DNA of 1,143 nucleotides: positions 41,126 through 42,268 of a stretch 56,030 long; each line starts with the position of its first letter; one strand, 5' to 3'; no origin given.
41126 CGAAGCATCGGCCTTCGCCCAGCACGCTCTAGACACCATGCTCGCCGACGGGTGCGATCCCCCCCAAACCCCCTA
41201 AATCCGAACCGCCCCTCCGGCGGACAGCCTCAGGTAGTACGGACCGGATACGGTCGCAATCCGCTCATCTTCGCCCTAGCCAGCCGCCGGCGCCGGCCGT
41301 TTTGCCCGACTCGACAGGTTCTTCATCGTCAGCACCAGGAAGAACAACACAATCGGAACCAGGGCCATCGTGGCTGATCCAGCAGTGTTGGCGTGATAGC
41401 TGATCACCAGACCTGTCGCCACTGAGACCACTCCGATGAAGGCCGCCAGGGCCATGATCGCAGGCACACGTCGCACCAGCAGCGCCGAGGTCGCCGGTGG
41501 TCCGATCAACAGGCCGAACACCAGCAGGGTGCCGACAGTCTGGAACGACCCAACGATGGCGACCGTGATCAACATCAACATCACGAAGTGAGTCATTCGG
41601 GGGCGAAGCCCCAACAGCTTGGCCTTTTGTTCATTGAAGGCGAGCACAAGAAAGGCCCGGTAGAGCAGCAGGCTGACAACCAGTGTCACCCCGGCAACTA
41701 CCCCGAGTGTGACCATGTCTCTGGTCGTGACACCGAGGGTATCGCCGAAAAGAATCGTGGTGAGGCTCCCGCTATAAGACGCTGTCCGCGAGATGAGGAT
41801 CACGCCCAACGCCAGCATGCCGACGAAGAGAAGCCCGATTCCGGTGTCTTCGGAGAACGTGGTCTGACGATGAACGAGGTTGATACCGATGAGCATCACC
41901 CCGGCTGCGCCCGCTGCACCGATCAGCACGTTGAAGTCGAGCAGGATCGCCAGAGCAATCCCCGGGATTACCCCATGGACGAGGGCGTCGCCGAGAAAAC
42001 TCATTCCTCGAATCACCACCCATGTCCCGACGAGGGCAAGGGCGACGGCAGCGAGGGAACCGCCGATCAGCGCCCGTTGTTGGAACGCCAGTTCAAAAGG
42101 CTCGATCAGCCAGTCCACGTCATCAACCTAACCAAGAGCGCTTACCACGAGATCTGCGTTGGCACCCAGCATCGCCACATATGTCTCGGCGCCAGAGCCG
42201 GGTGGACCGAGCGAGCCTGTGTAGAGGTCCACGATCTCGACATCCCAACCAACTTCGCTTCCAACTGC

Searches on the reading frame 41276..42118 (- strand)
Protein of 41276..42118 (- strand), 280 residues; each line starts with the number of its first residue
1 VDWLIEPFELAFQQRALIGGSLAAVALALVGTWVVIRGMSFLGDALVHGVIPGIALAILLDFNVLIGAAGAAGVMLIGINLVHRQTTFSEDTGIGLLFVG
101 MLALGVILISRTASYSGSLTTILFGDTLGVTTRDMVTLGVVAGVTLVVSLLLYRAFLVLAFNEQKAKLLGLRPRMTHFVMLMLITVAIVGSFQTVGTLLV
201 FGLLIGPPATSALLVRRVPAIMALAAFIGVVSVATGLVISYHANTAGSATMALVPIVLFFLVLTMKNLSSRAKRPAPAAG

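Call 9: search_protein_families(library=pfam, proteins=[window:41276-42118:-])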
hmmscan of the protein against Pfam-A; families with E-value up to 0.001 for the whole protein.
window:41276-42118:- (280 aa): 2 families
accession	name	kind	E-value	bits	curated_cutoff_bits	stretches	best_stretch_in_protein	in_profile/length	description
PF00950.22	ABC-3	-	7.1e-58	196.6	20.1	1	11-265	3-257/258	ABC 3 transport family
PF01032.23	FecCD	-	0.00012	21.6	26.5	1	64-263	103-308/311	FecCD transport family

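Call 72: find_homologous_proteins(query=window:41276-42118:-, max_evalue=1e-60)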
Query window:41276-42118:- (280 aa): 7740 proteins with E <= 1e-60 among 8000 candidates; the best 120 are listed.
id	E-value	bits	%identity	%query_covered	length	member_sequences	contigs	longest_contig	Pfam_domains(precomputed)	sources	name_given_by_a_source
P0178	5.5e-162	556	100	100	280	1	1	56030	PF00950.23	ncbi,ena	-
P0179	1.4e-161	554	100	100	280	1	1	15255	PF00950.23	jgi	-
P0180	2.0e-157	541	98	100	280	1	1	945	PF00950.23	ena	-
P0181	8.7e-151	519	94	100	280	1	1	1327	PF00950.23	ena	-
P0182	2.3e-150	518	93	100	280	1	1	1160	PF00950.23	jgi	-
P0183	5.7e-149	513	91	100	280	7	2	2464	PF00950.23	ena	-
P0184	2.2e-144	498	90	100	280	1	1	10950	PF00950.23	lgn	-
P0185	4.0e-143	494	89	100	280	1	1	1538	PF00950.23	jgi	jgi:ABC-type Mn2+/Zn2+ transport system permease subunit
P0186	2.0e-142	491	89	100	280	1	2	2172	PF00950.23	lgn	-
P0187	3.0e-142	491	89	99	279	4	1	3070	PF00950.23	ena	-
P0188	5.6e-142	490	87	100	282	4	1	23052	PF00950.23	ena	-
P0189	1.9e-141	488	88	100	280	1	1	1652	PF00950.23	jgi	jgi:ABC-type Mn2+/Zn2+ transport system permease subunit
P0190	3.6e-141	487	89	98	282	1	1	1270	PF00950.23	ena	-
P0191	1.0e-140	486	87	100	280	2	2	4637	PF00950.23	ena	-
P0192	3.4e-140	484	89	98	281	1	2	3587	PF00950.23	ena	-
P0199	1.0e-126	440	80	100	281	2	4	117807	PF00950.23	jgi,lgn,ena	-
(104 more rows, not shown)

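Call 73: find_encoding_contigs(protein=P0184, flank=10000, max_places=1)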
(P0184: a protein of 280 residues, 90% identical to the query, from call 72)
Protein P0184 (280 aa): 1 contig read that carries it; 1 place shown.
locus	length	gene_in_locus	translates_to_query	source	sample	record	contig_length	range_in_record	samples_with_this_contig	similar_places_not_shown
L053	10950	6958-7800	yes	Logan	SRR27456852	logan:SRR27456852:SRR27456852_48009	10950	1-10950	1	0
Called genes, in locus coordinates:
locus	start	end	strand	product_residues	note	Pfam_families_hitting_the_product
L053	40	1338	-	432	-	PF05496:RuvB_N, PF13191:AAA_16 (weak), PF13173:AAA_14 (weak), PF13401:AAA_22 (weak), PF00004:AAA, PF16193:AAA_assoc_2, PF22703:Cdc6_lid, PF12002:MgsA_C, +6 more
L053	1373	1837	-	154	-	PF04073:tRNA_edit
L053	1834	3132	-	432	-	PF00501:AMP-binding, PF14535:AMP-binding_C_2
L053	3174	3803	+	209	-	PF00753:Lactamase_B, PF12706:Lactamase_B_2 (faint)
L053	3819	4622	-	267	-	PF00376:MerR (weak), PF13411:MerR_1, PF06445:GyrI-like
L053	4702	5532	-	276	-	PF13555:AAA_29 (weak), PF00005:ABC_tran, PF02463:SMC_N (faint), PF13304:AAA_21 (faint)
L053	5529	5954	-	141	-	PF01475:FUR, PF12840:HTH_20 (weak)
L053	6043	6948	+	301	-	PF01297:ZnuA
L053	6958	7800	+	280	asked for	PF00950:ABC-3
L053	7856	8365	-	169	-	-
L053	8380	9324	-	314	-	PF12911:OppC_N, PF00528:BPD_transp_1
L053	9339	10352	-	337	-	PF19300:BPD_transp_1_N, PF00528:BPD_transp_1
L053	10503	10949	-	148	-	?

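Call 74: find_encoding_contigs(protein=P0188, flank=10000, max_places=1)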
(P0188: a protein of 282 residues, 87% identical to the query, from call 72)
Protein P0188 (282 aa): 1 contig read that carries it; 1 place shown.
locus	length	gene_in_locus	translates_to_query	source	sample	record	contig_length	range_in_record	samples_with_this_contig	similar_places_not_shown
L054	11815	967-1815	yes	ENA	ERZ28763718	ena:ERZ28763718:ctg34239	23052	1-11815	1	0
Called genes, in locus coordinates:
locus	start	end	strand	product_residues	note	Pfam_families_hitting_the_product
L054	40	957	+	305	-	PF01297:ZnuA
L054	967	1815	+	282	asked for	PF00950:ABC-3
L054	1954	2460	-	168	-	-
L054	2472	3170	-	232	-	PF00528:BPD_transp_1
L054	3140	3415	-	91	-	PF12911:OppC_N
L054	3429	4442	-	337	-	PF19300:BPD_transp_1_N, PF00528:BPD_transp_1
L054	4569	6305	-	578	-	PF00496:SBP_bac_5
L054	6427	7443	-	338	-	PF00005:ABC_tran, PF02463:SMC_N (weak), PF08352:oligo_HPY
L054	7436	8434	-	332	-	PF00005:ABC_tran, PF08352:oligo_HPY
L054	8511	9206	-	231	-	PF07687:M20_dimer (weak)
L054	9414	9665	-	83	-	-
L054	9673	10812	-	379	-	PF01546:Peptidase_M20, PF07687:M20_dimer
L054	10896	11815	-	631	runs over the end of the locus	PF02397:Bac_transf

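Call 75: find_encoding_contigs(protein=P0183, flank=3000, max_places=2)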
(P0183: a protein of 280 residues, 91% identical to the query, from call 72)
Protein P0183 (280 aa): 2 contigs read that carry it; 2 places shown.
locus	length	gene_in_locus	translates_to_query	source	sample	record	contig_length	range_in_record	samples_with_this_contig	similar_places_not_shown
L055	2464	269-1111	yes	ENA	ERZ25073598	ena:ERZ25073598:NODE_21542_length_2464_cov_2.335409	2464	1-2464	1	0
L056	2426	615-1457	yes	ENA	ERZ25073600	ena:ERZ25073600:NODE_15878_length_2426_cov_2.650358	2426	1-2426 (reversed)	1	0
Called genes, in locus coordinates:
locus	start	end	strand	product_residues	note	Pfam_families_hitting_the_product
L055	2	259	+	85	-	?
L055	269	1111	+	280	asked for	PF00950:ABC-3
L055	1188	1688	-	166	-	-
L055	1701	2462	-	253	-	?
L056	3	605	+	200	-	?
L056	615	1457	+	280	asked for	PF00950:ABC-3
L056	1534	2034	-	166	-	-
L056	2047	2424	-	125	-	?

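Call 76: find_encoding_contigs(protein=P0199, flank=10000, max_places=1)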
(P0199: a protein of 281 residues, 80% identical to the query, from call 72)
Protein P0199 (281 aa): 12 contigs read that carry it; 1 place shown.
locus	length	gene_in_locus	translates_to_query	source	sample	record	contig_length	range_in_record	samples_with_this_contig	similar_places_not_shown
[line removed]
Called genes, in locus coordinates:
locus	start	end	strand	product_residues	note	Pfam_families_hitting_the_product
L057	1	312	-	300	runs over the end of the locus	-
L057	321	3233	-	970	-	PF01799:Fer2_2, PF01315:Ald_Xan_dh_C, PF02738:MoCoBD_1, PF20256:MoCoBD_2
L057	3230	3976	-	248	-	PF00941:FAD_binding_5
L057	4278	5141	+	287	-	PF00497:SBP_bac_3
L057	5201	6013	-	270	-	PF01887:SAM_HAT_N, PF20257:SAM_HAT_C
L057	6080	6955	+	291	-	PF00528:BPD_transp_1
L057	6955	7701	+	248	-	PF02463:SMC_N (faint), PF00005:ABC_tran, PF13304:AAA_21 (weak)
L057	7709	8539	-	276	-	PF00005:ABC_tran, PF02463:SMC_N (faint), PF13555:AAA_29 (weak), PF13304:AAA_21 (weak)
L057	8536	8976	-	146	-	PF01475:FUR, PF12840:HTH_20 (weak)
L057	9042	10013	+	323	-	PF01297:ZnuA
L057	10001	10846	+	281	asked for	PF00950:ABC-3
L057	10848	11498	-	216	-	PF00106:adh_short, PF01370:Epimerase (weak), PF13460:NAD_binding_10, PF13561:adh_short_C2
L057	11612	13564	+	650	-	PF13424:TPR_12 (faint), PF00211:Guanylate_cyc (weak)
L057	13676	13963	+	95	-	PF13239:2TM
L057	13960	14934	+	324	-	PF08240:ADH_N, PF00107:ADH_zinc_N, PF13602:ADH_zinc_N_2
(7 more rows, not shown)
